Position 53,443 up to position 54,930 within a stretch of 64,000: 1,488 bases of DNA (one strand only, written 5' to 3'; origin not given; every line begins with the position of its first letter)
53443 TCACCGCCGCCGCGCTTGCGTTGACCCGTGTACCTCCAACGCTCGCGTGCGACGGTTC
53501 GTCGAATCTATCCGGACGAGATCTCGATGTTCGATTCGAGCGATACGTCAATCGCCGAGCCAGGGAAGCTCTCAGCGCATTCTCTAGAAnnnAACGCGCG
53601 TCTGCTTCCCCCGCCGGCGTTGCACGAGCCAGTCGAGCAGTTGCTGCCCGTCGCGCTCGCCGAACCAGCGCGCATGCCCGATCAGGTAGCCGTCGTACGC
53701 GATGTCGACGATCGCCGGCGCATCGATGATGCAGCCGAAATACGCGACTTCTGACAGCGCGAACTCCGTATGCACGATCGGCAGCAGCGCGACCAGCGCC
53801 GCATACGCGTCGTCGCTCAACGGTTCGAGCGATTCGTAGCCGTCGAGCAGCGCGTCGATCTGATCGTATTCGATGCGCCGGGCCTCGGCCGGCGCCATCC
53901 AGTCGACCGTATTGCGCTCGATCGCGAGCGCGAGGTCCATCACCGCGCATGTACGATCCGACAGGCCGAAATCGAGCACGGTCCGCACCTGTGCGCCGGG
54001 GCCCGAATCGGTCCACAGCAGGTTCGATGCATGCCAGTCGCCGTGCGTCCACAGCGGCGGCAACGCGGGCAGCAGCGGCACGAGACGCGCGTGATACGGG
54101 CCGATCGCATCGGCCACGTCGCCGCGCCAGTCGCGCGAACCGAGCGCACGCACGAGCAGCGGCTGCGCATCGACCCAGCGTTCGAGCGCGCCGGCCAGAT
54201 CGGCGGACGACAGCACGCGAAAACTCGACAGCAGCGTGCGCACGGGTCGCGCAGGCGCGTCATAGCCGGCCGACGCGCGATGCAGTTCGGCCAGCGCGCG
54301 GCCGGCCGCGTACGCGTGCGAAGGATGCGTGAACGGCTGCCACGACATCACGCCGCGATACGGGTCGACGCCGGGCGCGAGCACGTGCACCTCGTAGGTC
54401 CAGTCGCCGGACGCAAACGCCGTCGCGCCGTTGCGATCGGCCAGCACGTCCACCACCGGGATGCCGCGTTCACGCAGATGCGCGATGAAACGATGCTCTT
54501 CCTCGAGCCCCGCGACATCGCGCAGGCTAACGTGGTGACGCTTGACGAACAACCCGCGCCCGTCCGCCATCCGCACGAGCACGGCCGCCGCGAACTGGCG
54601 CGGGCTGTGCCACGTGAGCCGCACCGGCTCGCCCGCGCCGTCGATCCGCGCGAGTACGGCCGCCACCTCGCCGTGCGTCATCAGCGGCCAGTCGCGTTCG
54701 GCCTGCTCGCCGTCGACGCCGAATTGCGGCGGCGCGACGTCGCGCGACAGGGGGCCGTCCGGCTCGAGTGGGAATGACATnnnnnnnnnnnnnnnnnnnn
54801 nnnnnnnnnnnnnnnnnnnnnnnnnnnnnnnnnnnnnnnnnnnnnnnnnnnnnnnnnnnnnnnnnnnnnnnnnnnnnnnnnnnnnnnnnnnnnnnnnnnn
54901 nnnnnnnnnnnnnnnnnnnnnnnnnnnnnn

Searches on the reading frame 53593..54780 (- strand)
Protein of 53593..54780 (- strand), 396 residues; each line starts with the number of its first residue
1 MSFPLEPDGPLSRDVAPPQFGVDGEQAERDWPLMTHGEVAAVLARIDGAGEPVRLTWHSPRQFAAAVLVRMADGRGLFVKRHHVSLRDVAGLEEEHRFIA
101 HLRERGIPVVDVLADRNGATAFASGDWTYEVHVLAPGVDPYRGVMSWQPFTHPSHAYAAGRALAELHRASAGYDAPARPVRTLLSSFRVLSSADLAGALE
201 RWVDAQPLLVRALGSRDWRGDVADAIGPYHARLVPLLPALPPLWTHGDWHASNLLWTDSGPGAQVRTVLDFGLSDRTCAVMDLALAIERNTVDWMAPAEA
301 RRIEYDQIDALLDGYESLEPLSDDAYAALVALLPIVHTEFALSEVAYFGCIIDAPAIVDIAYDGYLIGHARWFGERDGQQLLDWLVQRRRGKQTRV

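Call 28: find_related_loci(query=window:53593-54780:-, collection=genome_contigs, flank=6000)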
Query window:53593-54780:- (396 aa) in genome_contigs; peptide patterns used: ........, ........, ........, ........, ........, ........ (x = any residue, [..] = any of these).
274 stretches matched a pattern; 238 encode a relative of the query (tblastn E <= 1e-3); the best 80 are kept; 78 distinct loci.
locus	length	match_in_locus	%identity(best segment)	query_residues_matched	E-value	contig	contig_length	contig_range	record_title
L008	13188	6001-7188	97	1-396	0e+0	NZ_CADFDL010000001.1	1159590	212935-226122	Burkholderia sp. BCC0397, whole genome shotgun sequence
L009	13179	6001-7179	97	1-393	0e+0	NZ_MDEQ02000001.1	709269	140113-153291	Burkholderia catarinensis strain 89 scaffold_0, whole genome shotgun sequence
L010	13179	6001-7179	96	1-393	0e+0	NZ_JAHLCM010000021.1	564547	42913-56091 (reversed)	Burkholderia sola strain CCRMBC51 Scaffold_21, whole genome shotgun sequence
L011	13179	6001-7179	96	1-393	0e+0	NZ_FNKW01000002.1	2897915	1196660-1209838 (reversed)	Burkholderia orbicola strain TAtl-371, whole genome shotgun sequence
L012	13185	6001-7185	96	1-395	0e+0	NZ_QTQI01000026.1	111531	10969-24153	Burkholderia sp. Bp8992 BURSP-Bp8992-1404P2S2-EN-PRI-2017-064-DW_S19_110, whole genome shotgun sequence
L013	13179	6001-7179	97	1-393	0e+0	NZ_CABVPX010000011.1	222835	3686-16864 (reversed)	Burkholderia arboris isolate LMG 24066, whole genome shotgun sequence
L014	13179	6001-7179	96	1-393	0e+0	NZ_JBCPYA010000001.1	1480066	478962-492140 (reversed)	Burkholderia theae strain GS2Y NODE_1_length_1480066_cov_82.088288, whole genome shotgun sequence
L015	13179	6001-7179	96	1-393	0e+0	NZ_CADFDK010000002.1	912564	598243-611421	Burkholderia seminalis DSM 23518 strain LMG 24067, whole genome shotgun sequence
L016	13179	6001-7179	96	1-393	0e+0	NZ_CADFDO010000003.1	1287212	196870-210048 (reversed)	Burkholderia sp. BCC0044, whole genome shotgun sequence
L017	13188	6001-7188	94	1-396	0e+0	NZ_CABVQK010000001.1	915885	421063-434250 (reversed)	Burkholderia lata isolate R-18110, whole genome shotgun sequence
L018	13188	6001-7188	94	1-396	0e+0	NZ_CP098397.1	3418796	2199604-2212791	Burkholderia lata strain JAB02 chromosome 2, complete sequence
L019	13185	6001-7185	95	1-395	0e+0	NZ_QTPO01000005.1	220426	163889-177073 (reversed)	Burkholderia sp. Bp9143 BURSP-Bp9143-2809P1S1-EN-PRI-2017-064-DW_S40_210, whole genome shotgun sequence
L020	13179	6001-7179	95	1-393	0e+0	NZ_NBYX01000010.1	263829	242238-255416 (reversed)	Burkholderia puraquae strain CAMPA 1040 scaffold_9, whole genome shotgun sequence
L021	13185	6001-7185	94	1-395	0e+0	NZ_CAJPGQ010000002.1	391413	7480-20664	Burkholderia sp. BCC1977 2, whole genome shotgun sequence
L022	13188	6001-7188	91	1-394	0e+0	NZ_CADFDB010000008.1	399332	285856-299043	Burkholderia metallica strain LMG 24068, whole genome shotgun sequence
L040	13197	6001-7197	87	1-393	0e+0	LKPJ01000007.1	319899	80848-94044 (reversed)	Burkholderia ambifaria strain RZ2MS16 scaffold7, whole genome shotgun sequence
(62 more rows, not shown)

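Call 78: search_protein_families(library=pfam, proteins=[L022:7865-8449:+, L009:7880-8812:+, L040:7762-8472:-, L040:7274-7765:-, L022:9113-9601:+], max_evalue=0.01)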
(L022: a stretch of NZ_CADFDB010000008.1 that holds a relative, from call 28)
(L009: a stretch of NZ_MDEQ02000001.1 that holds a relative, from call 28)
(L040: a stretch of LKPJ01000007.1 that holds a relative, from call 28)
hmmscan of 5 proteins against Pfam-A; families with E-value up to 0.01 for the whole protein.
L022:7865-8449:+ (195 aa): 0 families

L009:7880-8812:+ (311 aa): 2 families
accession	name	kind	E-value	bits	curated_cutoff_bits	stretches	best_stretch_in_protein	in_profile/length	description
PF17676.7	Peptidase_S66C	-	1.4e-30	106.8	23.7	1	175-288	1-118/120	LD-carboxypeptidase C-terminal domain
PF02016.21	Peptidase_S66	-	4.2e-28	98.4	25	1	18-132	1-121/121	LD-carboxypeptidase N-terminal domain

L040:7762-8472:- (237 aa): 1 family
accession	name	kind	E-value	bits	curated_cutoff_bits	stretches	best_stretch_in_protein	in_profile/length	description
PF14521.12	Aspzincin_M35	-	1e-13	52.4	30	1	85-229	7-141/142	Lysine-specific metallo-endopeptidase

L040:7274-7765:- (164 aa): 0 families

L022:9113-9601:+ (163 aa): 1 family
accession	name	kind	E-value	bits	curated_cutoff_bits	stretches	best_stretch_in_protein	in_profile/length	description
PF00691.25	OmpA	-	0.00026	21.7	27.2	1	41-111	4-76/98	OmpA family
